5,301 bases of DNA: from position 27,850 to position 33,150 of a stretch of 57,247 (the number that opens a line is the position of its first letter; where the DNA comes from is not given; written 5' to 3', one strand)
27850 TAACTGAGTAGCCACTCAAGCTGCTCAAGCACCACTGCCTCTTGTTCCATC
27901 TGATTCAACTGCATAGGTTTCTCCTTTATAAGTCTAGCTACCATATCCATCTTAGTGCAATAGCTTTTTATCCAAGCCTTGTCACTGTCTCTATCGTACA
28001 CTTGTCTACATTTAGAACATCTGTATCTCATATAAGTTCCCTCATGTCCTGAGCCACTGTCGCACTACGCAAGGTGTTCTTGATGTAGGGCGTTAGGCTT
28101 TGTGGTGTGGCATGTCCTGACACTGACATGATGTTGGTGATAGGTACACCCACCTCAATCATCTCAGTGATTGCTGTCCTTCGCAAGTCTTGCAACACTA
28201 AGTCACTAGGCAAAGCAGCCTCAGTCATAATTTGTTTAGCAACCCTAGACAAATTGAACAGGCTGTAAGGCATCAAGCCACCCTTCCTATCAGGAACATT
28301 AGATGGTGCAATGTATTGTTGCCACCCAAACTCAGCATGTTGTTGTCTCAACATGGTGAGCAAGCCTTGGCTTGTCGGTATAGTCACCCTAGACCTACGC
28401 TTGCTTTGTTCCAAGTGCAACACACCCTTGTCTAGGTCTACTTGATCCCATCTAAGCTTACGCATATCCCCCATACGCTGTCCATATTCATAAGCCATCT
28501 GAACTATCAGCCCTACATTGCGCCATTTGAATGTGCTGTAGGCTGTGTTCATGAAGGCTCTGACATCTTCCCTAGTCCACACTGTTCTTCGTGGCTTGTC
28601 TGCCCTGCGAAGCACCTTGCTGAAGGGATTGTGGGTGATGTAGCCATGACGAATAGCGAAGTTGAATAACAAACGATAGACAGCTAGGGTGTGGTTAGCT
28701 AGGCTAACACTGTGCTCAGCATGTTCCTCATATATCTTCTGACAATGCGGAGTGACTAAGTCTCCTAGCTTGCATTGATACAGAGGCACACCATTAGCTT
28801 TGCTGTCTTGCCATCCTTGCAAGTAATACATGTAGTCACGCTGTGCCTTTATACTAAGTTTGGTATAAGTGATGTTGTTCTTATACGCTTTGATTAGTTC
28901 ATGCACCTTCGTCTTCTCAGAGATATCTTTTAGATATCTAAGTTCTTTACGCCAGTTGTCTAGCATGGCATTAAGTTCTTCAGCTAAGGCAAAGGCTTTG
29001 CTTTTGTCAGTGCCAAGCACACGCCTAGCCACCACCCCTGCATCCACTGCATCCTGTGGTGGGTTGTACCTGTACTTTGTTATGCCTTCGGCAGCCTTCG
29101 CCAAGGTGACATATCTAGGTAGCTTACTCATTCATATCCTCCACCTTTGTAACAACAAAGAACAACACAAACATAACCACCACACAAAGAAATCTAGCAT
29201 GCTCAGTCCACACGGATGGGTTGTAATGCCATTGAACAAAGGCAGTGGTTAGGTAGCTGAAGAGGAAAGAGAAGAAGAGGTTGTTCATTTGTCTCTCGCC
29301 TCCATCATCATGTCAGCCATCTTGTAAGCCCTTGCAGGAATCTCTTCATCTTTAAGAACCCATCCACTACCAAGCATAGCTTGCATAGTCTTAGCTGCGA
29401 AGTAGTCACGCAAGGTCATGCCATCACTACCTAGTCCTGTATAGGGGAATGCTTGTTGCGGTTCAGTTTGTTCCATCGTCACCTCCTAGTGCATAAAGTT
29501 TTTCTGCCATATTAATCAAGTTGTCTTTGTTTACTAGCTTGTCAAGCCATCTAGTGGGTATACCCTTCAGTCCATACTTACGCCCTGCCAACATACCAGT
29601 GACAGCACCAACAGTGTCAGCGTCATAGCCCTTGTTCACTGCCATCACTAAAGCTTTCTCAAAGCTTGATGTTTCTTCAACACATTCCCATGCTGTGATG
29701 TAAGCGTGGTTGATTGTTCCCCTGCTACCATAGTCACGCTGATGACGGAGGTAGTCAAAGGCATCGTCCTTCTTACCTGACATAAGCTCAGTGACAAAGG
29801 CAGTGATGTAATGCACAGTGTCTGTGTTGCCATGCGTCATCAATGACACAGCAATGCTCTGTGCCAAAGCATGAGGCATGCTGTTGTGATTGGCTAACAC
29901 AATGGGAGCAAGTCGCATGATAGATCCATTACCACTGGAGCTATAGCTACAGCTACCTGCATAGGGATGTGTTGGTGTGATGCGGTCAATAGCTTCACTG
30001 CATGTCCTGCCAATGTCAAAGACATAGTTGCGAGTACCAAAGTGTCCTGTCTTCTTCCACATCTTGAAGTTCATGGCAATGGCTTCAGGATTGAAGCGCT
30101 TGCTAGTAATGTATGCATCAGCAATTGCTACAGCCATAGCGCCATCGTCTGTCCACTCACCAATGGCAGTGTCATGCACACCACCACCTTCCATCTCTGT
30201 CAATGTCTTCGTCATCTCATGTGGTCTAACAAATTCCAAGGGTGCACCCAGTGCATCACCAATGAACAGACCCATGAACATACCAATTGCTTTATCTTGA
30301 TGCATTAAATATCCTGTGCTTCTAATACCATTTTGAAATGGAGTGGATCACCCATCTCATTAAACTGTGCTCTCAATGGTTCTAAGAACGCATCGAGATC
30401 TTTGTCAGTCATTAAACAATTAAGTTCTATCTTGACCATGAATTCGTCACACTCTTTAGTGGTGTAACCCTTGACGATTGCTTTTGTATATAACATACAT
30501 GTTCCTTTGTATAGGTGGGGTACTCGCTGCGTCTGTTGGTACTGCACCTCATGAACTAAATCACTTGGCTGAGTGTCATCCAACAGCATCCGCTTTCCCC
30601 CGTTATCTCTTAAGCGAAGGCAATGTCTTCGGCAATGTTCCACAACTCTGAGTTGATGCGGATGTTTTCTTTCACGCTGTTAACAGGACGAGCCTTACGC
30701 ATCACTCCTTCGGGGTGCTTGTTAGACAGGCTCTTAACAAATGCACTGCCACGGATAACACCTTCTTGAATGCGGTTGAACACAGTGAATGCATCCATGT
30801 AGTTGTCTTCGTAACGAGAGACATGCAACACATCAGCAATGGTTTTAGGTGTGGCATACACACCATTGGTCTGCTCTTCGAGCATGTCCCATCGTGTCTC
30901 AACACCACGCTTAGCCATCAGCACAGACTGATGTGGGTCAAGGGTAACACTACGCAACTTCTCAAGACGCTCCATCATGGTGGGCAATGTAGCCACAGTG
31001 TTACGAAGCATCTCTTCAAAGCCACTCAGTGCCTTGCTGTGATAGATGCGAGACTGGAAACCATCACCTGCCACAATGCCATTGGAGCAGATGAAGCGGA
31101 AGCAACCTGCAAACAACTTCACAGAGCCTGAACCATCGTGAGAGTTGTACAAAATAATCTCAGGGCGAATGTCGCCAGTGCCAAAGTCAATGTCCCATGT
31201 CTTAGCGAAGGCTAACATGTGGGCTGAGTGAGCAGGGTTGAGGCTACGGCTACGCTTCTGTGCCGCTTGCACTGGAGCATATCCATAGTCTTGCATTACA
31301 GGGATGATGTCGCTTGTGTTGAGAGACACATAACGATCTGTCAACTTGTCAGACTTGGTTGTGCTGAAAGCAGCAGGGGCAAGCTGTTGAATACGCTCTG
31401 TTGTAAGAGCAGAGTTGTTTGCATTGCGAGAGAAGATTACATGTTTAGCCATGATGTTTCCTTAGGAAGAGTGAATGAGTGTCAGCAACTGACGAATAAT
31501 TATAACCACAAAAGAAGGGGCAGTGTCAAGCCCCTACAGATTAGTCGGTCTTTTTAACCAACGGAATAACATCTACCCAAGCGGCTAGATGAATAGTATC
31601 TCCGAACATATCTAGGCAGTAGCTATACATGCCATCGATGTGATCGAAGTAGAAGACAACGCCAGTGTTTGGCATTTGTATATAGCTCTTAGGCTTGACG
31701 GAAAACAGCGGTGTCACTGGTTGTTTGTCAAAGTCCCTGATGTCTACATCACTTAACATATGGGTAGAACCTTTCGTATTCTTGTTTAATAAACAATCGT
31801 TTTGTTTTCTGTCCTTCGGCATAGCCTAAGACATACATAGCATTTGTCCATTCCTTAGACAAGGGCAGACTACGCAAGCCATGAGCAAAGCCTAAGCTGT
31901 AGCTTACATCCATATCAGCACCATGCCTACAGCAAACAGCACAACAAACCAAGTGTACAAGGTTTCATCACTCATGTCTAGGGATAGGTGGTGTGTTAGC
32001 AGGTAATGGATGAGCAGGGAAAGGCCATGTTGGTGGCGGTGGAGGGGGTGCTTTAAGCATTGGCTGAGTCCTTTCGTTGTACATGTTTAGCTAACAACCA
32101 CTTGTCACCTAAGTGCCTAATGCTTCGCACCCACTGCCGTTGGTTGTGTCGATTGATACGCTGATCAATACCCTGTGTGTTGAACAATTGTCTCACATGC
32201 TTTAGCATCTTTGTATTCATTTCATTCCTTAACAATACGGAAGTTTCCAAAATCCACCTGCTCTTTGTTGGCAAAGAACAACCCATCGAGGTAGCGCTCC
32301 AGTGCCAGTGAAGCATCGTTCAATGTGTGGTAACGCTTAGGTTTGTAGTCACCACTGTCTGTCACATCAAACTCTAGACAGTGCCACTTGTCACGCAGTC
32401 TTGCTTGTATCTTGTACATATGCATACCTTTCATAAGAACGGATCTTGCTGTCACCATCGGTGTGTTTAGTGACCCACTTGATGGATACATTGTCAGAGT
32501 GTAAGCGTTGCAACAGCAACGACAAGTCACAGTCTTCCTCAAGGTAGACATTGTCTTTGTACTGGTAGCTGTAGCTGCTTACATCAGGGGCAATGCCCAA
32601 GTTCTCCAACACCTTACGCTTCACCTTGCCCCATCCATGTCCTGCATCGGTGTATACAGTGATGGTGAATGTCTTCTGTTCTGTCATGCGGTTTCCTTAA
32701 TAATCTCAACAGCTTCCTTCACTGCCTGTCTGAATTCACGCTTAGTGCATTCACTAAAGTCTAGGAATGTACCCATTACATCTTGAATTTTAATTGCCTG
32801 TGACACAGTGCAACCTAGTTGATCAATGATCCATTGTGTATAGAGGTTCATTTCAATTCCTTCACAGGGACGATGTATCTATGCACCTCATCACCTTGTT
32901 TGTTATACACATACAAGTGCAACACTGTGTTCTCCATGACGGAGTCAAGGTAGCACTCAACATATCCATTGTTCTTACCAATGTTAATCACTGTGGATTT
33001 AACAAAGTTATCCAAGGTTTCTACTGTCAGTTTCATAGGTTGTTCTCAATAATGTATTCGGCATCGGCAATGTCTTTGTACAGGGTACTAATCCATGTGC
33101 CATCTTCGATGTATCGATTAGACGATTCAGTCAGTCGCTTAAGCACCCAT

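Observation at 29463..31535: A promoter-delimited early unit opens with DUF932 and an intact ADP-ribosylglycohydrolase: candidate counter-defence module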

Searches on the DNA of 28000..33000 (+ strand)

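Call 7: search_dna_similar(query=window:28000-33000:+, collection=phages, mode=near, max_rows=20)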
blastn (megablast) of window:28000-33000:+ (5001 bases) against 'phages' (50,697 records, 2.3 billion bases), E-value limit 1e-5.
No match.

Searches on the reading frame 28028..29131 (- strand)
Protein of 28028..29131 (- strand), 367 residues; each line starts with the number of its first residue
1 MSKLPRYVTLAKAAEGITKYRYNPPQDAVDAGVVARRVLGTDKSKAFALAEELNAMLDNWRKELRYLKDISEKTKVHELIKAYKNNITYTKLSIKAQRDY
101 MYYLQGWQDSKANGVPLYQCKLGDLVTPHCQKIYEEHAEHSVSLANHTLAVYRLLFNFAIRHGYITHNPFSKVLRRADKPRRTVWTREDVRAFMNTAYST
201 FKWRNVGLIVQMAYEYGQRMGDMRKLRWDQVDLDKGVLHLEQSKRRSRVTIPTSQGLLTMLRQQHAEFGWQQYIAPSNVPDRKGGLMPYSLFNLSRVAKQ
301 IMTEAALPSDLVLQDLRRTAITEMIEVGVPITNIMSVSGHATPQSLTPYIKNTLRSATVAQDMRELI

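Call 4: search_protein_families(library=pfam, proteins=[window:28028-29131:-], max_evalue=0.01)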
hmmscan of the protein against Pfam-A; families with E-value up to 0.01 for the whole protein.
window:28028-29131:- (367 aa): 1 family
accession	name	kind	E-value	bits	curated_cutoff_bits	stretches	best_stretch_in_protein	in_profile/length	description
PF00589.27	Phage_integrase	-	5.3e-18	65.8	27.1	1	186-352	4-168/172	Phage integrase family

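Call 5: search_protein_families(library=phrogs, proteins=[window:28028-29131:-], max_evalue=0.001)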
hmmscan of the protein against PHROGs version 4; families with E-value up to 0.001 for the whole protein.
window:28028-29131:- (367 aa): 3 families
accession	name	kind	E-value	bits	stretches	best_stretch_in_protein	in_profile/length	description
phrog_1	-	integration and excision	2e-40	140.7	1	15-353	121-436/611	integrase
phrog_216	-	integration and excision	2e-20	74.1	1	141-351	11-223/301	integrase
phrog_7244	-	integration and excision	6.1e-12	46.3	1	38-256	35-246/263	integrase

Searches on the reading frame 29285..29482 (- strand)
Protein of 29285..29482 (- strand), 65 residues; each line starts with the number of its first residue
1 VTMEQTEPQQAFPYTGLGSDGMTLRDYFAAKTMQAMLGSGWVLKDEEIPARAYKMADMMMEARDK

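Call 4: search_protein_families(library=pfam, proteins=[window:29285-29482:-], max_evalue=0.01)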
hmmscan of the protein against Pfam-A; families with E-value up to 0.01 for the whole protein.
window:29285-29482:- (65 aa): 0 families

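Call 5: search_protein_families(library=phrogs, proteins=[window:29285-29482:-], max_evalue=0.001)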
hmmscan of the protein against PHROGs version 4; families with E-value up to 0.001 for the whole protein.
window:29285-29482:- (65 aa): 3 families
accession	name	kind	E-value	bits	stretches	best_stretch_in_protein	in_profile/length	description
phrog_2201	-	unknown function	3.2e-12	47.7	1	1-65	135-216/226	-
phrog_37111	-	unknown function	5.2e-07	30.9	1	17-64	75-128/130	-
phrog_20565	-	unknown function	4e-06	28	1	17-65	16-71/71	-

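Call 40: search_protein_families(library=ncbifam, proteins=[window:29285-29482:-], max_evalue=0.01)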
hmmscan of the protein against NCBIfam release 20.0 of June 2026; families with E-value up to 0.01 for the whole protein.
window:29285-29482:- (65 aa): 0 families

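Call 41: search_protein_families(library=padloc, proteins=[window:29285-29482:-], max_evalue=0.01)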
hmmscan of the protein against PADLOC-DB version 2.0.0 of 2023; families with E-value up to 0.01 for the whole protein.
window:29285-29482:- (65 aa): 0 families
